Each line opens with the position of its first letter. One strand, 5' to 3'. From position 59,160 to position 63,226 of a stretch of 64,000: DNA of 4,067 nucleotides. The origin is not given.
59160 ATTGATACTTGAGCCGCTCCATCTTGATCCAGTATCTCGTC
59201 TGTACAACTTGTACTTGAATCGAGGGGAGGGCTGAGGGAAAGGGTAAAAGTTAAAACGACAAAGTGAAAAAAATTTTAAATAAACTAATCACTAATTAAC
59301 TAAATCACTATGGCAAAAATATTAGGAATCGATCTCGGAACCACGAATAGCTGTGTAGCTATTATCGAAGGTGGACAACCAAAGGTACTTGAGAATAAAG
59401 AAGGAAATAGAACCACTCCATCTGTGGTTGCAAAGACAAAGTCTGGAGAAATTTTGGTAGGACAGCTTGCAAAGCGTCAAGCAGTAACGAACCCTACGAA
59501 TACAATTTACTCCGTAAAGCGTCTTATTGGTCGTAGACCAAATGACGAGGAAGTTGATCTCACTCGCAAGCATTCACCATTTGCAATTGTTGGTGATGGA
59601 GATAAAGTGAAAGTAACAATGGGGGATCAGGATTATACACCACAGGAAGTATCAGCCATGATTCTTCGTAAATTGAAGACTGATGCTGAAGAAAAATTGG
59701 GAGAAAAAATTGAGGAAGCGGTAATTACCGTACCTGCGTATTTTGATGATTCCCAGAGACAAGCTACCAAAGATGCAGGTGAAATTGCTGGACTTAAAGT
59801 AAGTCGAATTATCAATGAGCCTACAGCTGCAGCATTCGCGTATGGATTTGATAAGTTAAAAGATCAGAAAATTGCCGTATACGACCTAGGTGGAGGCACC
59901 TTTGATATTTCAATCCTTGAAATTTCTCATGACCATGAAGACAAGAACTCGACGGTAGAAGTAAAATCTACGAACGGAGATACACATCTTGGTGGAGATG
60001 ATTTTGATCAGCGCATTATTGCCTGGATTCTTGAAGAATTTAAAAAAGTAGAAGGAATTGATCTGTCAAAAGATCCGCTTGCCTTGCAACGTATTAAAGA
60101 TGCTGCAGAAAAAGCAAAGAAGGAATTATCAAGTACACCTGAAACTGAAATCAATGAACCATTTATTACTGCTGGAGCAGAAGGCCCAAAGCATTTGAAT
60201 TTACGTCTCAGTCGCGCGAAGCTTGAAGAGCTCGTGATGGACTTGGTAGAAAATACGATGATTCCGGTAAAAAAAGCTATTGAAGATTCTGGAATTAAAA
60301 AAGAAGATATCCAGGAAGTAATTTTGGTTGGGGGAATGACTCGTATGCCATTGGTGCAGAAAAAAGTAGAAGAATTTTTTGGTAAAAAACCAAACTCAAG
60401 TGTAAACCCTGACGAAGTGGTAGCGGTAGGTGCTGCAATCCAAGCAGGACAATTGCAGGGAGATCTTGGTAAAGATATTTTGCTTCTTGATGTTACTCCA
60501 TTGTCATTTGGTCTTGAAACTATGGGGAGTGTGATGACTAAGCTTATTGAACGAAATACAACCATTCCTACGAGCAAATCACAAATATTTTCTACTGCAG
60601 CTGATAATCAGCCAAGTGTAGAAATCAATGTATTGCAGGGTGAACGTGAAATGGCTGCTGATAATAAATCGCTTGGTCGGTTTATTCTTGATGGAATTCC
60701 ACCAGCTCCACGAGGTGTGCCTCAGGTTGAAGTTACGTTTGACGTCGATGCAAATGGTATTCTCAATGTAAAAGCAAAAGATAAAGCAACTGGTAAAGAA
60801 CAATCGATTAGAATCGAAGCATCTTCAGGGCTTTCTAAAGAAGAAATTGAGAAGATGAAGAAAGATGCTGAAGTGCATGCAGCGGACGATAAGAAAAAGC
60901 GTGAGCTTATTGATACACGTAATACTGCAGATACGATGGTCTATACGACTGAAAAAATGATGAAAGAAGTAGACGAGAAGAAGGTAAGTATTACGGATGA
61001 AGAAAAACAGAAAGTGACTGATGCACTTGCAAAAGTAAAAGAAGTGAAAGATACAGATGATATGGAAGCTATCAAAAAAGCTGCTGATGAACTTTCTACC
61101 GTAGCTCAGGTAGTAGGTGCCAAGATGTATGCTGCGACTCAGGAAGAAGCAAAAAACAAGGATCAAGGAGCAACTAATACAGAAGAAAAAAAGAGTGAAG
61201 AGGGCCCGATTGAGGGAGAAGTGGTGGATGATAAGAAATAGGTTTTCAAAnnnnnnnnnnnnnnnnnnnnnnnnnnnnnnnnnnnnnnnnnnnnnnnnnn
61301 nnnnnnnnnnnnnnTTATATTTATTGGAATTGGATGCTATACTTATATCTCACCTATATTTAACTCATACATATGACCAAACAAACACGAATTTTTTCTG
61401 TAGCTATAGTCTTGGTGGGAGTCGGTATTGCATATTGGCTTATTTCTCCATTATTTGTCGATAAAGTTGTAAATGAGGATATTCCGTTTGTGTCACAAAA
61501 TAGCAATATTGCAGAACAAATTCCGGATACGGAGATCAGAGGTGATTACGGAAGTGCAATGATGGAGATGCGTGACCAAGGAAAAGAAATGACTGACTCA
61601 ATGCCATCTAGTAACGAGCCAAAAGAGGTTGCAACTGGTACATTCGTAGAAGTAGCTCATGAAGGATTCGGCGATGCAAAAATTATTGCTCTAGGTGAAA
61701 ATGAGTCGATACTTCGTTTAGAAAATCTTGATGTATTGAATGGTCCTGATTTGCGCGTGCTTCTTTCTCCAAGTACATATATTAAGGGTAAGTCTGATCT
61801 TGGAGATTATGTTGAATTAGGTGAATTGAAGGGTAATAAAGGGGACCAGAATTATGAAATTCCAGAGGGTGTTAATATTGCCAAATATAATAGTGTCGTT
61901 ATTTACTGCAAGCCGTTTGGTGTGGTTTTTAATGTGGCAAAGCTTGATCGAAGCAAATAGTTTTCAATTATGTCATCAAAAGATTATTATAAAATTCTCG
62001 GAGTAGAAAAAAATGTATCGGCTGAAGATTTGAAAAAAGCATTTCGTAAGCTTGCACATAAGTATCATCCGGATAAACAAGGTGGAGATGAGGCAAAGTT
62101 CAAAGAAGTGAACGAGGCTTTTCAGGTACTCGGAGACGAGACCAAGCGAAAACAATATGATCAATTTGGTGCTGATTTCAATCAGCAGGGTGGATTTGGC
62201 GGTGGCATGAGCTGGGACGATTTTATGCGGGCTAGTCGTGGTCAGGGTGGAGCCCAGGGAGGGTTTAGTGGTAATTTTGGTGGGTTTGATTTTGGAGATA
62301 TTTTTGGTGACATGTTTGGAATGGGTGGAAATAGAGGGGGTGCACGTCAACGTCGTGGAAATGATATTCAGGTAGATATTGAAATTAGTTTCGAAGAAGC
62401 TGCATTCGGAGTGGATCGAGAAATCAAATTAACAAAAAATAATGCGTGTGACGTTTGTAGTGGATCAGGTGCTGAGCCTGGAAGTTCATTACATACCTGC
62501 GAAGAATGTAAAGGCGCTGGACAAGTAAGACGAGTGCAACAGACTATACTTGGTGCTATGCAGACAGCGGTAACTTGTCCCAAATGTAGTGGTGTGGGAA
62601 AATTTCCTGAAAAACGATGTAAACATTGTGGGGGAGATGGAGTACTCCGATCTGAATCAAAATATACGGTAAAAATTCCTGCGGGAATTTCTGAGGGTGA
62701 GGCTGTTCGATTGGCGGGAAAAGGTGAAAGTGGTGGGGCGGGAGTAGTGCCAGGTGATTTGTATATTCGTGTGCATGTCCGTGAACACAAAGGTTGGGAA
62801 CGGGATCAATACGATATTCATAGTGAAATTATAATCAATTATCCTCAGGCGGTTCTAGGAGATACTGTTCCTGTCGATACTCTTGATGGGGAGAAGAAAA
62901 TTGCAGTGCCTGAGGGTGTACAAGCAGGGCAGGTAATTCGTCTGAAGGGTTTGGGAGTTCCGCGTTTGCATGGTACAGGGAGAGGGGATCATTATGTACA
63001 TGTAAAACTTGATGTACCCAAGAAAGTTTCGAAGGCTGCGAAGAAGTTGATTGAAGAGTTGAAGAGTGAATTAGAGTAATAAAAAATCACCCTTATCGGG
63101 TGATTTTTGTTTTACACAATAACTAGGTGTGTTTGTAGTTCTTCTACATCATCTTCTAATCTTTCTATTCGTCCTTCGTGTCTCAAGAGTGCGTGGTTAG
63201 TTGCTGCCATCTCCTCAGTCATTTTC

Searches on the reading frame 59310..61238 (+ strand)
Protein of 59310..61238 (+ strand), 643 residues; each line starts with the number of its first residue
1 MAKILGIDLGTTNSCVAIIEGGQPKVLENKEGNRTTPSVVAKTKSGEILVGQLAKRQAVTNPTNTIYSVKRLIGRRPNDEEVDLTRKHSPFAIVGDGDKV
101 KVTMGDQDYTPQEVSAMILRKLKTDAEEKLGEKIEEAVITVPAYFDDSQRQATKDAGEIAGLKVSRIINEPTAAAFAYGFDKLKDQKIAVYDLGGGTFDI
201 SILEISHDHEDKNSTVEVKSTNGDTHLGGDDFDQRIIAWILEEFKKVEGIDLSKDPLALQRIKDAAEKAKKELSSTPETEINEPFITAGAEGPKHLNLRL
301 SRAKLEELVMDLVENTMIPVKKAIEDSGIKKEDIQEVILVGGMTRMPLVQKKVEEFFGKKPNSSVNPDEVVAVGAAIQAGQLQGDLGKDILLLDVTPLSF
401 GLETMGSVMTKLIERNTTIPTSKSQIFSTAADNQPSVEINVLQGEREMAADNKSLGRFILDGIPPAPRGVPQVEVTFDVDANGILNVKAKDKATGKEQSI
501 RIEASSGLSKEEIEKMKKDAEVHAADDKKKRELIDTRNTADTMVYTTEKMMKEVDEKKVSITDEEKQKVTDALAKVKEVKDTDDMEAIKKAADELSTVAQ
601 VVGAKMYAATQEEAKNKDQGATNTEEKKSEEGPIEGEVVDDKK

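Call 89: search_protein_families(library=pfam, proteins=[window:59310-61238:+], max_evalue=0.00001)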
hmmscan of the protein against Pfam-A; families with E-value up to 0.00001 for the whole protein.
window:59310-61238:+ (643 aa): 2 families
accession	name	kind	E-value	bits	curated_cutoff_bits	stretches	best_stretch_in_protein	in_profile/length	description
PF00012.26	HSP70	-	4.9e-249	828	20.6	1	4-607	1-598/599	Hsp70 protein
PF06723.19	MreB_Mbl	-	2.3e-13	50.1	27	1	114-378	73-318/327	MreB/Mbl protein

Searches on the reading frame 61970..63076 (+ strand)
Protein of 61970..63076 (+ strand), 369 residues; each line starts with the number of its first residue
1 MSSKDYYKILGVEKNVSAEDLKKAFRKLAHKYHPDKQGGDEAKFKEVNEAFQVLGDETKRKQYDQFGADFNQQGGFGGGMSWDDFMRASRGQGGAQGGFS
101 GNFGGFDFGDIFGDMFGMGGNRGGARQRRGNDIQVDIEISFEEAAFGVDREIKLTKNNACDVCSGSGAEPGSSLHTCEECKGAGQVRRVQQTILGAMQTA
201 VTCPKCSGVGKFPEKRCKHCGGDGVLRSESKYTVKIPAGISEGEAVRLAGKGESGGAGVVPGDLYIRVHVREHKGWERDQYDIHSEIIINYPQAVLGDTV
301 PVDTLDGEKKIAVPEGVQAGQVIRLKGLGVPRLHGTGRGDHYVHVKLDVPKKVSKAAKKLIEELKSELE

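Call 89: search_protein_families(library=pfam, proteins=[window:61970-63076:+], max_evalue=0.00001)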
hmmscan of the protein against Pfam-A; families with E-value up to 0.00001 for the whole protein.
window:61970-63076:+ (369 aa): 3 families
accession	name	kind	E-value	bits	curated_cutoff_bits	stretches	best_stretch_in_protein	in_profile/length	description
PF01556.23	DnaJ_C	-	2.5e-46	157.9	26.6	1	133-350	1-152/152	DnaJ C terminal domain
PF00226.36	DnaJ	-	1.9e-23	82.8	27.8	1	5-64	1-63/63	DnaJ domain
PF00684.25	DnaJ_CXXCXGXG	-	8.6e-17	61.6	32.7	1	160-224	1-65/65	DnaJ central domain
